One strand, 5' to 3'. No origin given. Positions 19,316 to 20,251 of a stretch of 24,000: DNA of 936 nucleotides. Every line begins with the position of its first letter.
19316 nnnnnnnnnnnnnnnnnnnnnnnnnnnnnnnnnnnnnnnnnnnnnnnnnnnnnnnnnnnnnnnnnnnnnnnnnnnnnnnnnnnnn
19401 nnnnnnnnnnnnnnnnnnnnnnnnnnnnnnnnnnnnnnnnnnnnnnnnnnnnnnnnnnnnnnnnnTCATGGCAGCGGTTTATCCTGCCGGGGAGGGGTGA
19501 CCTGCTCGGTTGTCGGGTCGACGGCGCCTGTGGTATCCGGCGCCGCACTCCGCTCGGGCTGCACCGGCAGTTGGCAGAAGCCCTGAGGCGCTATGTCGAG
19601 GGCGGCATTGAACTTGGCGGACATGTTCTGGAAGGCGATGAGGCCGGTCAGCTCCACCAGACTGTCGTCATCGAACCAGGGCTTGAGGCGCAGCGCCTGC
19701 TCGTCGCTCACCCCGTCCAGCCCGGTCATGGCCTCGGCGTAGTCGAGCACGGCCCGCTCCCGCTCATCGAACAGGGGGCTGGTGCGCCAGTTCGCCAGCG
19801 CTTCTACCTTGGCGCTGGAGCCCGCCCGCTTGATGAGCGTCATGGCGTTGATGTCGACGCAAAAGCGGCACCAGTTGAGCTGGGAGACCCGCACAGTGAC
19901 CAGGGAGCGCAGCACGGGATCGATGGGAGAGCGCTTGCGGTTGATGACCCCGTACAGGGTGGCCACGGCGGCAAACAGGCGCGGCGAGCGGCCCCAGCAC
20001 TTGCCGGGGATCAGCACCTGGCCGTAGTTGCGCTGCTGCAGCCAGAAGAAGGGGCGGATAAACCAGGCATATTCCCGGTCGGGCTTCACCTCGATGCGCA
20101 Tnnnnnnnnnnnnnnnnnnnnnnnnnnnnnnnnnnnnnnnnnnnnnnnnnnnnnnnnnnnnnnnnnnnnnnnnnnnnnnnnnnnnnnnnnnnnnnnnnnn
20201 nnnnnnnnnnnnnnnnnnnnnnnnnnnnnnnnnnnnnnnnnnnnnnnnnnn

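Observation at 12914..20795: ynj-like cluster rebuilt around a membrane-tethered disulfide reductase: candidate uncharacterised import/redox/lipid-transfer system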

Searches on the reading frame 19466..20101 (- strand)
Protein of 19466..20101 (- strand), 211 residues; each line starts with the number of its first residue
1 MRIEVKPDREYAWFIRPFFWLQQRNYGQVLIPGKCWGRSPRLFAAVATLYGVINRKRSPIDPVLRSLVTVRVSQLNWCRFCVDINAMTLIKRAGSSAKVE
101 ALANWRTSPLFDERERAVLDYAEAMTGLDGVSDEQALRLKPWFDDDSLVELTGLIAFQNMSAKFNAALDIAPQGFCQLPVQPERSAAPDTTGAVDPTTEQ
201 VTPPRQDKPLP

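Call 5: search_protein_families(library=pfam, proteins=[window:19466-20101:-])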
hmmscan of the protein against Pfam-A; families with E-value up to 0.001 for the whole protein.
window:19466-20101:- (211 aa): 1 family
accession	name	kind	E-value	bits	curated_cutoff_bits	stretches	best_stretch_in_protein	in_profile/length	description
PF02627.25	CMD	-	4.1e-12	46.4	23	1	40-124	1-84/84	Carboxymuconolactone decarboxylase family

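Call 6: search_protein_families(library=ncbifam, proteins=[window:19466-20101:-])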
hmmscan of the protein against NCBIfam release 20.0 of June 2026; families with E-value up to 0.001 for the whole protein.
window:19466-20101:- (211 aa): 3 families
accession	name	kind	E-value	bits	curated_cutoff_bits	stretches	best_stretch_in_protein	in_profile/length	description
NF053654.1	GroundWater_YciW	equivalog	3.2e-35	121.5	310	1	7-174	8-175/179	YciW-related (seleno)protein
TIGR01926.1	peroxid_rel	subfamily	5e-11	42.7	81.8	1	64-172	65-175/178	peroxidase-related enzyme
TIGR00778.1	ahpD_dom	domain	2.1e-06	27.1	27.8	1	59-106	2-49/51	alkylhydroperoxidase AhpD family core domain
